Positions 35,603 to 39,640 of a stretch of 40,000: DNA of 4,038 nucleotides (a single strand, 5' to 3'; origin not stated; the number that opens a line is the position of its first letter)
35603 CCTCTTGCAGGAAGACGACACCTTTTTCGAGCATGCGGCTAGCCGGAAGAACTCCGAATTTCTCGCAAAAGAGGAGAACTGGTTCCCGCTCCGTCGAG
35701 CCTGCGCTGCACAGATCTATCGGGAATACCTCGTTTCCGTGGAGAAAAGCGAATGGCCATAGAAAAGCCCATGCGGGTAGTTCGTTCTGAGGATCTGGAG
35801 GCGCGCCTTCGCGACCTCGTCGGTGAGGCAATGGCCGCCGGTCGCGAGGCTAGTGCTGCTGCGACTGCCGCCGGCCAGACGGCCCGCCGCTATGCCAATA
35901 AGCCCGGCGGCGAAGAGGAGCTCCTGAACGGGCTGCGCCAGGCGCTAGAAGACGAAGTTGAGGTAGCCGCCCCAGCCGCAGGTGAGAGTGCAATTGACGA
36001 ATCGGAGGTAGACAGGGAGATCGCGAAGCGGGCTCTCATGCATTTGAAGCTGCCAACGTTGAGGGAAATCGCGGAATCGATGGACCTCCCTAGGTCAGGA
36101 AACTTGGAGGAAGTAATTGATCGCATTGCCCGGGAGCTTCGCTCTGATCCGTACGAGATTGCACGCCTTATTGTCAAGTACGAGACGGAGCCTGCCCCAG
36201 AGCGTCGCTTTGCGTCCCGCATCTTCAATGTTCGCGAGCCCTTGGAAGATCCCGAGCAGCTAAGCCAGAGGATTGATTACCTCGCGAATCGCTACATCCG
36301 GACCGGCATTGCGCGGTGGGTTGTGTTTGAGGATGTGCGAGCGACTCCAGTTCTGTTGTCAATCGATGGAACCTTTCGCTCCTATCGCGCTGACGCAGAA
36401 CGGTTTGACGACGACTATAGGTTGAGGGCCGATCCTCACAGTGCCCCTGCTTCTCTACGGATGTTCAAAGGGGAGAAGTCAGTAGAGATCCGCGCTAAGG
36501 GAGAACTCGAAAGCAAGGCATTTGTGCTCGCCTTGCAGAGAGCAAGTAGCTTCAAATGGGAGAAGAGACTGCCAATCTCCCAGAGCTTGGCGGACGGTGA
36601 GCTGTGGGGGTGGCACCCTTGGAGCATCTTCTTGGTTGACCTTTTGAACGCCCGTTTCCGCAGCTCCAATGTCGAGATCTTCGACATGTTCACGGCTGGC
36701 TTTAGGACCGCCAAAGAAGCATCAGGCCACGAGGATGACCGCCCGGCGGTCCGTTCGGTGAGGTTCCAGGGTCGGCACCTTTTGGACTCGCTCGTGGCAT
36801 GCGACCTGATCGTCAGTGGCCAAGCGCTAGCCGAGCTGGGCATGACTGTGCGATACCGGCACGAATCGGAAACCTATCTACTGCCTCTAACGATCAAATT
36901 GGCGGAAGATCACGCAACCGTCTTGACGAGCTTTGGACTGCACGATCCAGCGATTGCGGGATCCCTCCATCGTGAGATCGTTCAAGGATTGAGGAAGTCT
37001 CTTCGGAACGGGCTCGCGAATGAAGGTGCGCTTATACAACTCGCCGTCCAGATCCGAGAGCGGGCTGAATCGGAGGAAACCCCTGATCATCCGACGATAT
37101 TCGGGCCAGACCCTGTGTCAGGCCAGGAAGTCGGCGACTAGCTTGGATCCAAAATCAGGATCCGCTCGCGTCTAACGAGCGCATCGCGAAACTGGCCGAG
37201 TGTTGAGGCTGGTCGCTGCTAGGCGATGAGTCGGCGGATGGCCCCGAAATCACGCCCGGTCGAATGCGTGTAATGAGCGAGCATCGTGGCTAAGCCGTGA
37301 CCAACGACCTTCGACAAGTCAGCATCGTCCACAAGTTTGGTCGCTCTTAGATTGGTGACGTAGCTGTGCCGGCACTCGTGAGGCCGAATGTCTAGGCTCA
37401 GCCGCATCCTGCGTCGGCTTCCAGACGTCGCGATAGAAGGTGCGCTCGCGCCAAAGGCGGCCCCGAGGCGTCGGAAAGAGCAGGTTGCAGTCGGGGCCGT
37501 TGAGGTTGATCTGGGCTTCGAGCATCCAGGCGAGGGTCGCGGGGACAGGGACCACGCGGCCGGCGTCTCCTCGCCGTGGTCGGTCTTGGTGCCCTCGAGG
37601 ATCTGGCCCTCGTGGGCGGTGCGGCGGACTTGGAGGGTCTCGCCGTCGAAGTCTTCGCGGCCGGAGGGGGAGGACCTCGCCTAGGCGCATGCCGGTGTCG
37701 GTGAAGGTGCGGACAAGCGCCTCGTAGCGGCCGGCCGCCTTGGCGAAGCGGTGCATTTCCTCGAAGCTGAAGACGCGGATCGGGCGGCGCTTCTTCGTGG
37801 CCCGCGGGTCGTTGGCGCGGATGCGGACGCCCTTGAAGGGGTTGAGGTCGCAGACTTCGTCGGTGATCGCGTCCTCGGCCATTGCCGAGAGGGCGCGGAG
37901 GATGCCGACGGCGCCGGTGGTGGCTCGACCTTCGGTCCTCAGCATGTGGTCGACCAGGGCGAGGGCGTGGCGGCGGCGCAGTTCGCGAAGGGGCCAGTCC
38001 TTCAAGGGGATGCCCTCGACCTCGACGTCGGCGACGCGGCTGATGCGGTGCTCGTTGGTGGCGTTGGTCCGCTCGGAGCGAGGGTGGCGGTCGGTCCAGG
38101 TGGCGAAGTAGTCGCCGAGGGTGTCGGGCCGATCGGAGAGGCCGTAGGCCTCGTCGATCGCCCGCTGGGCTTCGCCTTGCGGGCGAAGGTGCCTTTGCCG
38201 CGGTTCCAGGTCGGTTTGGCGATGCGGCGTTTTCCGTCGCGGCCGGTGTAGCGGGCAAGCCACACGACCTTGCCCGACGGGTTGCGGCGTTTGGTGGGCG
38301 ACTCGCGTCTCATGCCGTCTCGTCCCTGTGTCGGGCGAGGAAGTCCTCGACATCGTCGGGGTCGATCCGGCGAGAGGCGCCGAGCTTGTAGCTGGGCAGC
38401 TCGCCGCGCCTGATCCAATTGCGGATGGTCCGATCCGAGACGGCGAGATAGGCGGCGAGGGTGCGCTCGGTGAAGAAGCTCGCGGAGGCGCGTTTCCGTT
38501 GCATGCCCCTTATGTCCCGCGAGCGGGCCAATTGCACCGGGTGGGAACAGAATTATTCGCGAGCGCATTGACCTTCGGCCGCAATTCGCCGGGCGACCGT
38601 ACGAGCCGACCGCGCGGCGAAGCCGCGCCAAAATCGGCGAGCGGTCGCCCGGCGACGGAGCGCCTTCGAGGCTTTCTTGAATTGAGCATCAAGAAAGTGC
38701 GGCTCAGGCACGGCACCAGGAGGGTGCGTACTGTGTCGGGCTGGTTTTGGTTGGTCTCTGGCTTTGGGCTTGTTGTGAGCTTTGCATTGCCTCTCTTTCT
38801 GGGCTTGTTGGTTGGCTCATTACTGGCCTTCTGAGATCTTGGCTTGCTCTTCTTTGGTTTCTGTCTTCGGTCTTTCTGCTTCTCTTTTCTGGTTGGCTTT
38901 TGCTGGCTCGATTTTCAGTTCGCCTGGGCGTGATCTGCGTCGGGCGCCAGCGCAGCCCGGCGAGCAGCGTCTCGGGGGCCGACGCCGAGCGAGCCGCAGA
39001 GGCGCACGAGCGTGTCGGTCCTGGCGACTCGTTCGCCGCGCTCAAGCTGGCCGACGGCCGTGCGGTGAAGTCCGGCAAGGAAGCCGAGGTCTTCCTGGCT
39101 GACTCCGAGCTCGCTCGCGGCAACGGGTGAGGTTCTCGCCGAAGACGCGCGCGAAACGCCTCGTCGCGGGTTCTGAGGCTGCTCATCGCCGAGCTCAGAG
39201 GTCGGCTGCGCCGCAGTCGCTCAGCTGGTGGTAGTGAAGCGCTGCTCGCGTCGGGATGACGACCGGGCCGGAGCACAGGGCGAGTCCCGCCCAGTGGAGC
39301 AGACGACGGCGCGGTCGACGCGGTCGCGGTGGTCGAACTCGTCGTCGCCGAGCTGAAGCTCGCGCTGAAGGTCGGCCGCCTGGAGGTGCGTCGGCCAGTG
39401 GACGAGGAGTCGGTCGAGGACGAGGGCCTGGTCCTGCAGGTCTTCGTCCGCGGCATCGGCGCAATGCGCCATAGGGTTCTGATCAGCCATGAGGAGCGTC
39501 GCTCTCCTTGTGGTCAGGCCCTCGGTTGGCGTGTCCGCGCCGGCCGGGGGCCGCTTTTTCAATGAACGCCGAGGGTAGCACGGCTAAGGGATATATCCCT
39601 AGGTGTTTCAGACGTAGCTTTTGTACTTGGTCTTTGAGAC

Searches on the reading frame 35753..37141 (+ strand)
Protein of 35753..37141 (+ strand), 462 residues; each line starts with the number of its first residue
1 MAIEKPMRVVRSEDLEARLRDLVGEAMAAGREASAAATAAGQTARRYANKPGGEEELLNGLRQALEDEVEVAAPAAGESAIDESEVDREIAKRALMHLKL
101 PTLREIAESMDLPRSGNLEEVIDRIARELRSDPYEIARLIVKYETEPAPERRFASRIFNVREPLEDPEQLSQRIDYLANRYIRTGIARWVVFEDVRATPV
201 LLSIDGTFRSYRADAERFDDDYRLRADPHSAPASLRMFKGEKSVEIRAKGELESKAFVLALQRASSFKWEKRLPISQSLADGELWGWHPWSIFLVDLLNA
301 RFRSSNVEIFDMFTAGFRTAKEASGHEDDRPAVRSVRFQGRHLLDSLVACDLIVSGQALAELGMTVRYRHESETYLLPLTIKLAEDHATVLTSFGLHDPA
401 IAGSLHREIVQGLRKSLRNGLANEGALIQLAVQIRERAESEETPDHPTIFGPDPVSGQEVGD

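Call 16: search_protein_families(library=pfam, proteins=[window:35753-37141:+], max_evalue=0.01)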
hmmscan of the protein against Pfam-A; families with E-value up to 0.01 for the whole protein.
window:35753-37141:+ (462 aa): 0 families

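Call 18: find_encoding_contigs(protein=window:35753-37141:+, flank=10000, max_places=6)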
Protein window:35753-37141:+ (462 aa): 1 contig read that carries it; 1 place shown.
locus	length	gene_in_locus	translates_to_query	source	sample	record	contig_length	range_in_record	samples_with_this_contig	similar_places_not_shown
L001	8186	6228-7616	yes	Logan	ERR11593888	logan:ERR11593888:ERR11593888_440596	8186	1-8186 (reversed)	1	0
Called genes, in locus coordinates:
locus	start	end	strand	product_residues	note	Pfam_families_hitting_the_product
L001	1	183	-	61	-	?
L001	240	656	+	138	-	-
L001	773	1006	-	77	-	PF05016:ParE_toxin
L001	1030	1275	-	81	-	-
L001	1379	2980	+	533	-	PF04471:Mrr_cat, PF22722:NA-iREase1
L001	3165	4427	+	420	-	-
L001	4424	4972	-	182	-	-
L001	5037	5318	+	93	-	-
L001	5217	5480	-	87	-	-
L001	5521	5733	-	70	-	-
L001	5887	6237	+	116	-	-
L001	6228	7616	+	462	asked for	-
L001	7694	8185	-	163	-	?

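Call 70: search_protein_families(library=padloc, proteins=[window:35753-37141:+], max_evalue=0.001)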
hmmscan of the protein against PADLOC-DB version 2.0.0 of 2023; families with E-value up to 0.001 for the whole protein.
window:35753-37141:+ (462 aa): 0 families

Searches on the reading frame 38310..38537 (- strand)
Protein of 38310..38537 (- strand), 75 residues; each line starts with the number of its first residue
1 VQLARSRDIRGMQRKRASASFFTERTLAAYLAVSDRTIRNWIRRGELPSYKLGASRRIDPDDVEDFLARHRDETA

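Call 19: find_encoding_contigs(protein=window:38310-38537:-, flank=10000, max_places=8)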
Protein window:38310-38537:- (75 aa): no gene with exactly this product is on record in the collection.

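Call 28: search_protein_families(library=pfam, proteins=[window:38310-38537:-], max_evalue=0.001)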
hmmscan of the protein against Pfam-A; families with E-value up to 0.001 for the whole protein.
window:38310-38537:- (75 aa): 3 families
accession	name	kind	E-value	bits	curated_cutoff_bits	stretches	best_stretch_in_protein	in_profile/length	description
PF12728.13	HTH_17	-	2.5e-14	53.7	27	1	24-71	4-51/51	Helix-turn-helix domain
PF00376.29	MerR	-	0.0003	21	28.2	1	27-55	5-33/38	MerR family regulatory protein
PF07022.19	Phage_CI_repr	-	0.00082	20.1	22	0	22-49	12-40/65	Bacteriophage CI repressor helix-turn-helix domain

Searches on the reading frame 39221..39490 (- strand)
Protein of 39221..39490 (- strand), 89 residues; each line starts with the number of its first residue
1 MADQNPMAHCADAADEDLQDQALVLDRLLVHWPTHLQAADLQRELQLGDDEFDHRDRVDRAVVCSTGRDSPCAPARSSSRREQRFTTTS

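Call 47: find_encoding_contigs(protein=window:39221-39490:-, flank=10000, max_places=5)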
Protein window:39221-39490:- (89 aa): no gene with exactly this product is on record in the collection.
